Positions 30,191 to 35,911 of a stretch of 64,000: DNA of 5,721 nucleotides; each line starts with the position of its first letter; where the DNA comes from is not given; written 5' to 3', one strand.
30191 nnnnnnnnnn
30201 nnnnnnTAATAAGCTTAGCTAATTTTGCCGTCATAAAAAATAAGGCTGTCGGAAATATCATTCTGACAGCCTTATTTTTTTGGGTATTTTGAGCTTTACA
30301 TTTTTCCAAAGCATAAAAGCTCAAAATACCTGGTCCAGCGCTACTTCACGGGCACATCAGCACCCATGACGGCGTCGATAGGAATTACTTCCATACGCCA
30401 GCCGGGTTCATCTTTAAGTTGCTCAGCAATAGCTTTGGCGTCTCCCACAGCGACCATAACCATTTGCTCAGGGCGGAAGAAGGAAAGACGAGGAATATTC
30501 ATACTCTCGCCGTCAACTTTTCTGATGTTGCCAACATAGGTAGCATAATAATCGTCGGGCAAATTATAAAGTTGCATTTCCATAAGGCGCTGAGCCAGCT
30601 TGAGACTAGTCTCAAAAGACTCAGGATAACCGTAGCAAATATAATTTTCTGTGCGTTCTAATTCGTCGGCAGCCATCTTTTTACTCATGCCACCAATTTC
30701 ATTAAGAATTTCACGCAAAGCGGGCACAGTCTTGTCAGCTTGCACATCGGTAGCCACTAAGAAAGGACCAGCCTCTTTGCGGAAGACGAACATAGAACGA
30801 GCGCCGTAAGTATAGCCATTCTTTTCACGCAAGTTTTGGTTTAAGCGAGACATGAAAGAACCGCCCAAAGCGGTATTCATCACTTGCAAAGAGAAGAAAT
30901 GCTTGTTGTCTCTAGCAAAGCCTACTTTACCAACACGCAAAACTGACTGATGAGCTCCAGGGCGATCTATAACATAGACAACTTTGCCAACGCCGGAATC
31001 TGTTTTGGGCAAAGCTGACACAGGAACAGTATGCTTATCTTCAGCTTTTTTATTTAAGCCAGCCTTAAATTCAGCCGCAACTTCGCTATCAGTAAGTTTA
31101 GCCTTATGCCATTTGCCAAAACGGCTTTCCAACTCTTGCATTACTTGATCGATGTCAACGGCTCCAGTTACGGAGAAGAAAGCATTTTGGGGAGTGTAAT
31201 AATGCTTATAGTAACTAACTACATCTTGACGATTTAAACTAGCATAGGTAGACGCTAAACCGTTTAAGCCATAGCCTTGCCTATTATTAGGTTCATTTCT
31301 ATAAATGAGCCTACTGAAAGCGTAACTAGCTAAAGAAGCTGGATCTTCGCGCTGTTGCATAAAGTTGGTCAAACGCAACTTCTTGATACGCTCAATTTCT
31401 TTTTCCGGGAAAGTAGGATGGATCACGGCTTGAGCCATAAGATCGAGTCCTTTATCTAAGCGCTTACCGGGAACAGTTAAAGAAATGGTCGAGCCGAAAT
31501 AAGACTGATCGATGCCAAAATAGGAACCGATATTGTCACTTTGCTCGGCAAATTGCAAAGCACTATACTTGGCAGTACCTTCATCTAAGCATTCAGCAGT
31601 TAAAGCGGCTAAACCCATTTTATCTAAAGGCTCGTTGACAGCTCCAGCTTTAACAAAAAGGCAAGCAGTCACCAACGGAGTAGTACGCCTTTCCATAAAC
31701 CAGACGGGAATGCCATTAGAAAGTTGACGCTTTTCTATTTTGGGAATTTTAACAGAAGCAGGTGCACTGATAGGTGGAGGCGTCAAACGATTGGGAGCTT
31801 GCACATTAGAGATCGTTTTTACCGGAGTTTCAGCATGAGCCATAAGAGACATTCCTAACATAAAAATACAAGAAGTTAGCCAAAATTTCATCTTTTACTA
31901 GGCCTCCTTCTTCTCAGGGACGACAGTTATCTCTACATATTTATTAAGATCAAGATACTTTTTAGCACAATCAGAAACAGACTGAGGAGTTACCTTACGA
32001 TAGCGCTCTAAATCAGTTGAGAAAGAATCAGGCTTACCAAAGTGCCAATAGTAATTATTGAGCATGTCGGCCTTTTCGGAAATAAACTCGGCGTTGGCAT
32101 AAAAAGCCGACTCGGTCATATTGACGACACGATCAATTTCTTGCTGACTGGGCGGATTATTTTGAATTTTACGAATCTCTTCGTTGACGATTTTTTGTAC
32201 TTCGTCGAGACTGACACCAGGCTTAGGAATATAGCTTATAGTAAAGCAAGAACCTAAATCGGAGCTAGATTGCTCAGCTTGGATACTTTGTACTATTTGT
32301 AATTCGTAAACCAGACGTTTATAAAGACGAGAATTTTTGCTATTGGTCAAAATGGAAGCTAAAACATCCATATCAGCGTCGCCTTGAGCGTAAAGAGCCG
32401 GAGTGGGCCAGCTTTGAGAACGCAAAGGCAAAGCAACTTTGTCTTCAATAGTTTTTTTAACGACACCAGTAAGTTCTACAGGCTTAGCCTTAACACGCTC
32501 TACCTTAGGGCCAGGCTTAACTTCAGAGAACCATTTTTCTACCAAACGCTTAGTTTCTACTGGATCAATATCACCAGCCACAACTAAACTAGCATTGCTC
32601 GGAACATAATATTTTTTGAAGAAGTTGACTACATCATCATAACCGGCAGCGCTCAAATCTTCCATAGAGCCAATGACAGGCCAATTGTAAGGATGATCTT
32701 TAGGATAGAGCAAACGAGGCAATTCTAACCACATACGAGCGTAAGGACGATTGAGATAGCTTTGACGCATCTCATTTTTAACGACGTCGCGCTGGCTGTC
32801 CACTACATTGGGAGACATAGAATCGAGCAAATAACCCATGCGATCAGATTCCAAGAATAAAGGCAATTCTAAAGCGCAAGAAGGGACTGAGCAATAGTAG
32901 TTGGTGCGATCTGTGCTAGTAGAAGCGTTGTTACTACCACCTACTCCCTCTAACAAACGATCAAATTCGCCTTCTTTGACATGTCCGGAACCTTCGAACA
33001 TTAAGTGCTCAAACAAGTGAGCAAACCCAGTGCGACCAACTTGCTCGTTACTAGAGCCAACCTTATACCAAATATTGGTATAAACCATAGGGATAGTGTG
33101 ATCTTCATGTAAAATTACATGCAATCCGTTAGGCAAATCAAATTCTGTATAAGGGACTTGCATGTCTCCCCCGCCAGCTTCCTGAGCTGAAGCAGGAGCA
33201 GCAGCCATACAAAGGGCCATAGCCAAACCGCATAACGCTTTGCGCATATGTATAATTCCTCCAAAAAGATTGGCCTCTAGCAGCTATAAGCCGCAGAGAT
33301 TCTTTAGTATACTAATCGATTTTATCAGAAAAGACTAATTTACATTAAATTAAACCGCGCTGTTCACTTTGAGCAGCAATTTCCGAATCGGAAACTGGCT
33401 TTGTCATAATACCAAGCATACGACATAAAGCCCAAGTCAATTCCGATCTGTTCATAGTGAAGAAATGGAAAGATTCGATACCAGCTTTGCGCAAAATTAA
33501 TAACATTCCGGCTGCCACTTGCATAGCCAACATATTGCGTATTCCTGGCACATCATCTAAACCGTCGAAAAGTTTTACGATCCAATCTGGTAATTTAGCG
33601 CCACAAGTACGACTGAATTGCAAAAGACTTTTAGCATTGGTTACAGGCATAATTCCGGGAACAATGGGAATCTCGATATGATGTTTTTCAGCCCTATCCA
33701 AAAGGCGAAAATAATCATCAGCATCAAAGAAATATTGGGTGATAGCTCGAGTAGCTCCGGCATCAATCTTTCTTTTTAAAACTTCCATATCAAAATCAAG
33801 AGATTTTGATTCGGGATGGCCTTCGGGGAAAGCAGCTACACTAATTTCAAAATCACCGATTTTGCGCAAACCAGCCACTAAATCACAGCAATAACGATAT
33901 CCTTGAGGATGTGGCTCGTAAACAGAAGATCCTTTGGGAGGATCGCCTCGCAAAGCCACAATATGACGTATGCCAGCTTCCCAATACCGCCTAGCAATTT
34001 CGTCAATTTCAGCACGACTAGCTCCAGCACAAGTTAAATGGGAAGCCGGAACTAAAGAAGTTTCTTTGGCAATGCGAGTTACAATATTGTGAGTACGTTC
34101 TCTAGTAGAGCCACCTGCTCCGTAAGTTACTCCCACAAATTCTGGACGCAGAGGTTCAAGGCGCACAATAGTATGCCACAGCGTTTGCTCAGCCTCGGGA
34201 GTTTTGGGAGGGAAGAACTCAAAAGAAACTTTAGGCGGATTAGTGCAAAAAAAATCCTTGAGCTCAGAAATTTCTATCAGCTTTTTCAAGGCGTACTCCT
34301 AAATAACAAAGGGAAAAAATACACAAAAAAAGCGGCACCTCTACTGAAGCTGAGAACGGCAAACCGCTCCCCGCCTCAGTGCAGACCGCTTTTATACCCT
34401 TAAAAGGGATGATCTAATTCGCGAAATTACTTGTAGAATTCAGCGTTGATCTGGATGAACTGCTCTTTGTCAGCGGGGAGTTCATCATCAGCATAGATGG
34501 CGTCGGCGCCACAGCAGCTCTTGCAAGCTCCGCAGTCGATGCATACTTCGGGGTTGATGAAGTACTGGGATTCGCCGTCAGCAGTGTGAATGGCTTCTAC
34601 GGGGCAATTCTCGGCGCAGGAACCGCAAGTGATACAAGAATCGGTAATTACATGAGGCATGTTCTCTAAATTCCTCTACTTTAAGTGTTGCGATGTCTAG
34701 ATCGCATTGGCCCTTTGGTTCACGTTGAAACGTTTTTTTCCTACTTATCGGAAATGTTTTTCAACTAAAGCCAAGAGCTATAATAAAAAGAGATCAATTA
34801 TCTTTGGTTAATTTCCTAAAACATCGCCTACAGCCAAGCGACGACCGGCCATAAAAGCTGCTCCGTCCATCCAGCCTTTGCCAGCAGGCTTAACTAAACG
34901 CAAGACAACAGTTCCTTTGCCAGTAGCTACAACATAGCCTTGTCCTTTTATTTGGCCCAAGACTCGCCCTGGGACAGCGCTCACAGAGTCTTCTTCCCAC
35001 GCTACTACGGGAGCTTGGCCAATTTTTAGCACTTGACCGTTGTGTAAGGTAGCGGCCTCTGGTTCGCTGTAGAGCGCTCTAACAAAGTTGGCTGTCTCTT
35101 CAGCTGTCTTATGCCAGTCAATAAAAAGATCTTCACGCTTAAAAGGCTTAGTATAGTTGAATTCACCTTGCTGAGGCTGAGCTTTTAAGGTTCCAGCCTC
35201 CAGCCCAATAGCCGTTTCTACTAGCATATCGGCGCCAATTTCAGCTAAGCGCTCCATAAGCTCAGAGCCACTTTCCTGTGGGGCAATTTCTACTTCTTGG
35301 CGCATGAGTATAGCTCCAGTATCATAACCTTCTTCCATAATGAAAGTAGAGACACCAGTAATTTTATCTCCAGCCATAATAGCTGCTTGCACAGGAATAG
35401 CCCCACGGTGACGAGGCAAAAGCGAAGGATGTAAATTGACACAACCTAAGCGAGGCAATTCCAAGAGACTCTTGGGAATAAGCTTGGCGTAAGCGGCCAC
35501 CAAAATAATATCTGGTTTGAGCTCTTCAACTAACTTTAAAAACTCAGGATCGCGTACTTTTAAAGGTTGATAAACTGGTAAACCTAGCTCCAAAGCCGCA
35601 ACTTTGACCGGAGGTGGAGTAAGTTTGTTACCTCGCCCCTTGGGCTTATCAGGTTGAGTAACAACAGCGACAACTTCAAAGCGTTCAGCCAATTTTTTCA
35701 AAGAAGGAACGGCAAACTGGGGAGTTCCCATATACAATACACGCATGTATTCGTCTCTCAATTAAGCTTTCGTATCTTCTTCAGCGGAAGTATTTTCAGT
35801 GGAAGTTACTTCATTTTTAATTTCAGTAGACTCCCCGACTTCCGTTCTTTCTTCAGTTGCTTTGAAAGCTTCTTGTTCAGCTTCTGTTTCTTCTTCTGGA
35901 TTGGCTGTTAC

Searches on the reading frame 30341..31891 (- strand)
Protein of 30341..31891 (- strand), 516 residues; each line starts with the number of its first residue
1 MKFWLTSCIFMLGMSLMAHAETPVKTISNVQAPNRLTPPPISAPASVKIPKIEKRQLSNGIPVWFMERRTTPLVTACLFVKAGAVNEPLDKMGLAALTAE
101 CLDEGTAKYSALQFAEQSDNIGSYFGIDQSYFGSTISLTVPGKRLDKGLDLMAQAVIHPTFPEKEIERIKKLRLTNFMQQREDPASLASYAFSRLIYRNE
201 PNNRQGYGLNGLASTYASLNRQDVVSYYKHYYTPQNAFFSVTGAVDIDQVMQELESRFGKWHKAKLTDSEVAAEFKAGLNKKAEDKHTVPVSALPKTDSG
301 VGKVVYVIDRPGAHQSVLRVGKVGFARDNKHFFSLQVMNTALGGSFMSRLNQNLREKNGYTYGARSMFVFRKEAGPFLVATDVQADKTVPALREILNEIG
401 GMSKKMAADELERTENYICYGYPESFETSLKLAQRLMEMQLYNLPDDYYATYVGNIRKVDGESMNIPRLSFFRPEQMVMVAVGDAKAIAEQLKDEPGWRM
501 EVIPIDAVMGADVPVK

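Call 55: search_protein_families(library=pfam, proteins=[window:30341-31891:-], max_evalue=0.01)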
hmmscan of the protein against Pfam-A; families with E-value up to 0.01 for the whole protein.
window:30341-31891:- (516 aa): 2 families
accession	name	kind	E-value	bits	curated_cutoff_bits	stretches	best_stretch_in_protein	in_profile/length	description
PF05193.26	Peptidase_M16_C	-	1.7e-27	96.9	23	1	218-414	1-177/181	Peptidase M16 inactive domain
PF00675.25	Peptidase_M16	-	1.4e-12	48.2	22.3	1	69-198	8-137/149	Insulinase (Peptidase family M16)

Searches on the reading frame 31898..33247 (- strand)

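Call 55: search_protein_families(library=pfam, proteins=[window:31898-33247:-], max_evalue=0.01)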
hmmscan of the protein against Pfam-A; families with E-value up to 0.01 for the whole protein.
window:31898-33247:- (449 aa): 2 families
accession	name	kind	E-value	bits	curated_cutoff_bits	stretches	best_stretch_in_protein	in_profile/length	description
PF05193.26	Peptidase_M16_C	-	1.6e-32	113.3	23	1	203-376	4-179/181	Peptidase M16 inactive domain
PF00675.25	Peptidase_M16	-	1.3e-17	64.5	22.3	1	44-160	2-116/149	Insulinase (Peptidase family M16)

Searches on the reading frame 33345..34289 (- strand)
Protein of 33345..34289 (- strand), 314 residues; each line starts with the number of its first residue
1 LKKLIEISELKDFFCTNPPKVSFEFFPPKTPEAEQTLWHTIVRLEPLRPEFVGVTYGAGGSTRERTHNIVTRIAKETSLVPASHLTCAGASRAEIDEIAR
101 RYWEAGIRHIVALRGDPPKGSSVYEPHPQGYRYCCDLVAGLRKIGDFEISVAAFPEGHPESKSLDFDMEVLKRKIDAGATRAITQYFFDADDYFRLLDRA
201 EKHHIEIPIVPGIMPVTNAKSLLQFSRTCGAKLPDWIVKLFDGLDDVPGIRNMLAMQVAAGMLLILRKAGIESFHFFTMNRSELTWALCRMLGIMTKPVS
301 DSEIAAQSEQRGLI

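Call 55: search_protein_families(library=pfam, proteins=[window:33345-34289:-], max_evalue=0.01)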
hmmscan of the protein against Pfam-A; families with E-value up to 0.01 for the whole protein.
window:33345-34289:- (314 aa): 1 family
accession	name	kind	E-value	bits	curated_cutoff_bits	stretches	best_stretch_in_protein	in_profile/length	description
PF02219.23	MTHFR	-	1.6e-91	307.1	24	1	19-293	11-287/287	Methylenetetrahydrofolate reductase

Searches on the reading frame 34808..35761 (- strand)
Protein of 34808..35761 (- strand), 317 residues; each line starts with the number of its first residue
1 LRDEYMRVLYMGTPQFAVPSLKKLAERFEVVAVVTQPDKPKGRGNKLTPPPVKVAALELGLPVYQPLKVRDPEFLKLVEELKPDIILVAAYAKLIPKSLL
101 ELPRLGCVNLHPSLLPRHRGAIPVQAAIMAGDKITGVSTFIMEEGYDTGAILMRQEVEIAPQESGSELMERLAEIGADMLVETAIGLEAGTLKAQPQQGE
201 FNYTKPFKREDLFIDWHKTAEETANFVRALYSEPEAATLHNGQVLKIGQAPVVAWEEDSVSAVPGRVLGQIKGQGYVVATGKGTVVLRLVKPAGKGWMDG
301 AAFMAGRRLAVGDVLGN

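Call 55: search_protein_families(library=pfam, proteins=[window:34808-35761:-], max_evalue=0.01)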
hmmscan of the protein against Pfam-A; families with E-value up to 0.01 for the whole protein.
window:34808-35761:- (317 aa): 2 families
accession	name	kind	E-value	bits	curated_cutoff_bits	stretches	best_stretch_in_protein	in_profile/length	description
PF00551.24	Formyl_trans_N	-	3.1e-44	151.3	26.1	1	12-182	9-179/181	Formyl transferase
PF02911.23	Formyl_trans_C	-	8.4e-18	64.8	21.1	1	208-307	3-99/100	Formyl transferase, C-terminal domain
